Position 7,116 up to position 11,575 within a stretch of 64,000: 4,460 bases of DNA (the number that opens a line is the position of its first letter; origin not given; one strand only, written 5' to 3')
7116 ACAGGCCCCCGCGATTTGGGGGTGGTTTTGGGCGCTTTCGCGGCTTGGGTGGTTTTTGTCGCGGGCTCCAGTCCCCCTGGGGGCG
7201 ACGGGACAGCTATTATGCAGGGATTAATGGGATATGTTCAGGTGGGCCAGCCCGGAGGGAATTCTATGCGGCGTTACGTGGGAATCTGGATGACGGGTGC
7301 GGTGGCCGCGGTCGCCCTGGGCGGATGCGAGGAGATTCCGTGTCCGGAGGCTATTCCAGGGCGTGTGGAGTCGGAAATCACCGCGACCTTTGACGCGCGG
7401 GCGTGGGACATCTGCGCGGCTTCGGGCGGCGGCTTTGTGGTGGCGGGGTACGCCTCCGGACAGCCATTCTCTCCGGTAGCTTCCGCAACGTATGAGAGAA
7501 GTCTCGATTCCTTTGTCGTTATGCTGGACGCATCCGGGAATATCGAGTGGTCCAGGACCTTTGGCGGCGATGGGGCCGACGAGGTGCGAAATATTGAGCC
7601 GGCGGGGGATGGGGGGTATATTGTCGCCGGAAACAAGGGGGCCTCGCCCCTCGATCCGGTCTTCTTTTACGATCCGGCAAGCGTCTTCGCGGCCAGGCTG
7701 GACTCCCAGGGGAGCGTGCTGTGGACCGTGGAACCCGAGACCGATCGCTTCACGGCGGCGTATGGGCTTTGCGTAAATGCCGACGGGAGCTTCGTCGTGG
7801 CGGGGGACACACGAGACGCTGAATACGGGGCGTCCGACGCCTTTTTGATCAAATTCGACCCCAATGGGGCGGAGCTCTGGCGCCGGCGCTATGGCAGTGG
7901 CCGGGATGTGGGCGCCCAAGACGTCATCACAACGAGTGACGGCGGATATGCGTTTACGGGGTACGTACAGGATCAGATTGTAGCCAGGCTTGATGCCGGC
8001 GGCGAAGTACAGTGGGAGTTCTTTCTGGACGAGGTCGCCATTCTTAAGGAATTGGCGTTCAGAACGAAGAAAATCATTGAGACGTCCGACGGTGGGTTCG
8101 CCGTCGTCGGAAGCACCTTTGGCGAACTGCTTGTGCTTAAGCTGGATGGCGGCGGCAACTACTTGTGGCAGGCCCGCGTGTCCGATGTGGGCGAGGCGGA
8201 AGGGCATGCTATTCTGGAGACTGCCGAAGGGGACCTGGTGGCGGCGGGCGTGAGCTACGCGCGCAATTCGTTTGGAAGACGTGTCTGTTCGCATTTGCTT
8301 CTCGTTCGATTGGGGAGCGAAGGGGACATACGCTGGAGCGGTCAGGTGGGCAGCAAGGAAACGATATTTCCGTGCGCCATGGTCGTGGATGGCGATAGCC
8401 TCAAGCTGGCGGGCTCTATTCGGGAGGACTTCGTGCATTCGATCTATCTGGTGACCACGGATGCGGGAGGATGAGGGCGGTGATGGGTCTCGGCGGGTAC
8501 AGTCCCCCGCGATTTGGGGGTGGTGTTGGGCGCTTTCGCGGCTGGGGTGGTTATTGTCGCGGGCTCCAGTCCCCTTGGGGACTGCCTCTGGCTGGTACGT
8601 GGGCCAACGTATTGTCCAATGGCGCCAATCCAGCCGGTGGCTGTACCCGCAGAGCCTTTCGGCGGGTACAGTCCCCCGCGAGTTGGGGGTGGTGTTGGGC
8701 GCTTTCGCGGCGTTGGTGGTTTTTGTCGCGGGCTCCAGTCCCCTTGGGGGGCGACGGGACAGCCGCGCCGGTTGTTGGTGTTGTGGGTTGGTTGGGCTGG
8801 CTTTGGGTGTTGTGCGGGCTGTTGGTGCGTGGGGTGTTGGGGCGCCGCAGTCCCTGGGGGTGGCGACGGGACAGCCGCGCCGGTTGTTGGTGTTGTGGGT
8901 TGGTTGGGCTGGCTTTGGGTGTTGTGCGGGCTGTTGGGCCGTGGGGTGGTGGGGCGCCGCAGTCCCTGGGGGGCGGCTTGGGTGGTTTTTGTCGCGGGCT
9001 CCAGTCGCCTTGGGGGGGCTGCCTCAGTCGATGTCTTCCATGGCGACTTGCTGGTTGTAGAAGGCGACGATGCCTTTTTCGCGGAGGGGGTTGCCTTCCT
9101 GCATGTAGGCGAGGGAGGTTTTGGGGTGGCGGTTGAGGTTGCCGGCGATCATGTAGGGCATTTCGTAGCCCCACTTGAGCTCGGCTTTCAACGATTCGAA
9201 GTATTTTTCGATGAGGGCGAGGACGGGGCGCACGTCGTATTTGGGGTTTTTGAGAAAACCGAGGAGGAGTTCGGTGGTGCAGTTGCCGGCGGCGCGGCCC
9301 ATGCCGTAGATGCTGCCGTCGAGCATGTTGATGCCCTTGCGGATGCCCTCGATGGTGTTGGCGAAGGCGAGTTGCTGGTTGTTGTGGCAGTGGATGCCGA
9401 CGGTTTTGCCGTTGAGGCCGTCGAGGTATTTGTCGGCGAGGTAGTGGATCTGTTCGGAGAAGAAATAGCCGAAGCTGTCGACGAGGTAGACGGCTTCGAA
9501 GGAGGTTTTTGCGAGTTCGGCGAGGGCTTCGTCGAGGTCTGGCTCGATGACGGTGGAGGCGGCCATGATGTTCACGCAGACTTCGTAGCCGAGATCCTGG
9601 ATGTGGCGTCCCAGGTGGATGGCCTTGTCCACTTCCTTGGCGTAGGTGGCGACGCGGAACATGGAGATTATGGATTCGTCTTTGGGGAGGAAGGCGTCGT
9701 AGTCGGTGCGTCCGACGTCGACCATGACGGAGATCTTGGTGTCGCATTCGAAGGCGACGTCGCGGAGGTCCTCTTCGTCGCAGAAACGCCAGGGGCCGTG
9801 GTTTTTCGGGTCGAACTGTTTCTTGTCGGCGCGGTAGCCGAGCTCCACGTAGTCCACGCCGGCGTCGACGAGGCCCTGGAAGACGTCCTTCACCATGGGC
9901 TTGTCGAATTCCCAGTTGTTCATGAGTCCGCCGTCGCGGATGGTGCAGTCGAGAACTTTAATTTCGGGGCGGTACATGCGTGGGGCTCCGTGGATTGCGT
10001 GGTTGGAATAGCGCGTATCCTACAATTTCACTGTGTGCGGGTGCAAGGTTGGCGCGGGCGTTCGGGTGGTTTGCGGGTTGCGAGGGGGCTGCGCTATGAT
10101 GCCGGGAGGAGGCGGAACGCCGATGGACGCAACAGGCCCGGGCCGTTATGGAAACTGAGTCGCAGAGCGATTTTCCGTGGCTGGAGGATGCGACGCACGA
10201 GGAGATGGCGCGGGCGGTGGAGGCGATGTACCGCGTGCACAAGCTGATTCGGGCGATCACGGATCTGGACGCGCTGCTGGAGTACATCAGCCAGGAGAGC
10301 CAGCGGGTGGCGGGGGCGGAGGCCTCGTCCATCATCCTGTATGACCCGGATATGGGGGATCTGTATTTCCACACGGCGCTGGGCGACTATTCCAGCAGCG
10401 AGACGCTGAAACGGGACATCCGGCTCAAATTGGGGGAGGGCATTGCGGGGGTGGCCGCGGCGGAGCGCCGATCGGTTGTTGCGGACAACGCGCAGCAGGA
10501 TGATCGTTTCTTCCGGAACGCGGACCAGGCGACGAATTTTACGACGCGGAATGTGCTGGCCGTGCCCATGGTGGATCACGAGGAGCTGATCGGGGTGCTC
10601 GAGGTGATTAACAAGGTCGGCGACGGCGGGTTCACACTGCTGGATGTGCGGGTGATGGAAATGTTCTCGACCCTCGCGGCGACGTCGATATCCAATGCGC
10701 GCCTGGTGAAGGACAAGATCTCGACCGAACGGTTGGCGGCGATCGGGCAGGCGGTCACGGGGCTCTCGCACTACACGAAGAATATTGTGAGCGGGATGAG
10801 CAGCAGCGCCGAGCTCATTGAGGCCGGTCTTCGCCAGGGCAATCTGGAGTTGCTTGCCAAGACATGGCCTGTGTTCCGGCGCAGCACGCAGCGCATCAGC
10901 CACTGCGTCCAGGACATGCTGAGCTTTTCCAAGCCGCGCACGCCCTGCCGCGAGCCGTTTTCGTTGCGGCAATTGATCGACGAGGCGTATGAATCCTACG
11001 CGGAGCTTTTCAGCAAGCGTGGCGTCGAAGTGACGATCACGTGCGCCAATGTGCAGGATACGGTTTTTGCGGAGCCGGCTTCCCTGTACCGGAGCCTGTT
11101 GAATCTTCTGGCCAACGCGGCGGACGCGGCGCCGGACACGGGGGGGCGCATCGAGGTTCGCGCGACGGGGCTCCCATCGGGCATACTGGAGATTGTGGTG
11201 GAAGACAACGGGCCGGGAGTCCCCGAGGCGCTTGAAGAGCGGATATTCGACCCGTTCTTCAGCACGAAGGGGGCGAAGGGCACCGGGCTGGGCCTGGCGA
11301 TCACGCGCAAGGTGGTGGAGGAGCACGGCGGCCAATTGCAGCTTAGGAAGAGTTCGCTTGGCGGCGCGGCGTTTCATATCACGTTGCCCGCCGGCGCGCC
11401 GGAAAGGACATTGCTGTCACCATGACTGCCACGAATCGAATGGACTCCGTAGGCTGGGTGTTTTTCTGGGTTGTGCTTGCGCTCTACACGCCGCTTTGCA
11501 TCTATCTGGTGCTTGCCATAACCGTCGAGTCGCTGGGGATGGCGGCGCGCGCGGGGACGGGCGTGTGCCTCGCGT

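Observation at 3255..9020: Modular GT-rich interspersed repeat family flanking a B12-radical-SAM gene and recurring at five or more loci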

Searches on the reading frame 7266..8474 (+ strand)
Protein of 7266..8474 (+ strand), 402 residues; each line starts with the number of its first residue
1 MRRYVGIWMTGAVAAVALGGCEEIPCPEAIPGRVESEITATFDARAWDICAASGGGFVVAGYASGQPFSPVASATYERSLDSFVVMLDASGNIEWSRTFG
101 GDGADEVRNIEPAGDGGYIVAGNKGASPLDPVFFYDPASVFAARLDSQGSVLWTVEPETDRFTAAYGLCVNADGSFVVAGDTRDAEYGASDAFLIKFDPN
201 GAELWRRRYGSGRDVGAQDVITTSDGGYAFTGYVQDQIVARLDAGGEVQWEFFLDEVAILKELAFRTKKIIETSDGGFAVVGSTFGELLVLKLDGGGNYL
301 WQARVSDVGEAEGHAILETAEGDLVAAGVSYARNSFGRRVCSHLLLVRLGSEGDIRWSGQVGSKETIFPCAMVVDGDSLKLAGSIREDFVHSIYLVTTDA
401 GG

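Call 18: search_protein_families(library=pfam, proteins=[window:7266-8474:+])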
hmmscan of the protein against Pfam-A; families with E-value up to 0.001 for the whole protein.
window:7266-8474:+ (402 aa): 2 families
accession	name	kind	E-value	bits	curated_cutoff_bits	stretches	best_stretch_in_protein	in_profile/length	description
PF13360.13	PQQ_2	-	9.2e-08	32.5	27.6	1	144-363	7-199/233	Outer membrane protein assembly factor BamB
PF12378.14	P1_N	-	1.1e-05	25.4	24.8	0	221-261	7-47/286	Mycoplasma adhesin P1, N-terminal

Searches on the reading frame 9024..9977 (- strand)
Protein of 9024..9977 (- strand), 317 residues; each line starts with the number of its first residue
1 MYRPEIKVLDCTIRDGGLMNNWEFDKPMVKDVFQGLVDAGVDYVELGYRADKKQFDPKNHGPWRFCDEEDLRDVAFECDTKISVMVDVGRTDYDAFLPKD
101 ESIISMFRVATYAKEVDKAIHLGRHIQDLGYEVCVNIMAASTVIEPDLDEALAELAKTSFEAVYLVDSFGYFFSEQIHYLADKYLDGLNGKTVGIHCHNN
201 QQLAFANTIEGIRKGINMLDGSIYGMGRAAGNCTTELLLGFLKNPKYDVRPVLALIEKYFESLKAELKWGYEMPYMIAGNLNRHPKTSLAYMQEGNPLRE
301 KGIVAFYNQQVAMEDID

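Call 18: search_protein_families(library=pfam, proteins=[window:9024-9977:-])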
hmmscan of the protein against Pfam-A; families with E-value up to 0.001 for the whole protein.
window:9024-9977:- (317 aa): 1 family
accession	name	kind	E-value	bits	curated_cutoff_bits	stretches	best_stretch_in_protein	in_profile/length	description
PF00682.25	HMGL-like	-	8.1e-21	75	29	1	6-244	2-241/260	HMGL-like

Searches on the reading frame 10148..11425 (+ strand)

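Call 49: search_protein_families(library=pfam, proteins=[window:10148-11425:+], max_evalue=0.00001)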
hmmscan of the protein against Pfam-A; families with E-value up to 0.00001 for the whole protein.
window:10148-11425:+ (425 aa): 4 families
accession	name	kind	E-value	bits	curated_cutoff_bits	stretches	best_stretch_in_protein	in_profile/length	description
PF02518.31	HATPase_c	-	5.9e-25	88.3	26.4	1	310-415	3-109/111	Histidine kinase-, DNA gyrase B-, and HSP90-like ATPase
PF01590.32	GAF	-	3.3e-16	60.5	22.4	1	39-181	1-133/133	GAF domain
PF13185.12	GAF_2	-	1.9e-15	57.7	28.6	1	38-181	2-135/136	GAF domain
PF13492.12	GAF_3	-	4e-09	37.4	27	1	39-183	1-129/129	GAF domain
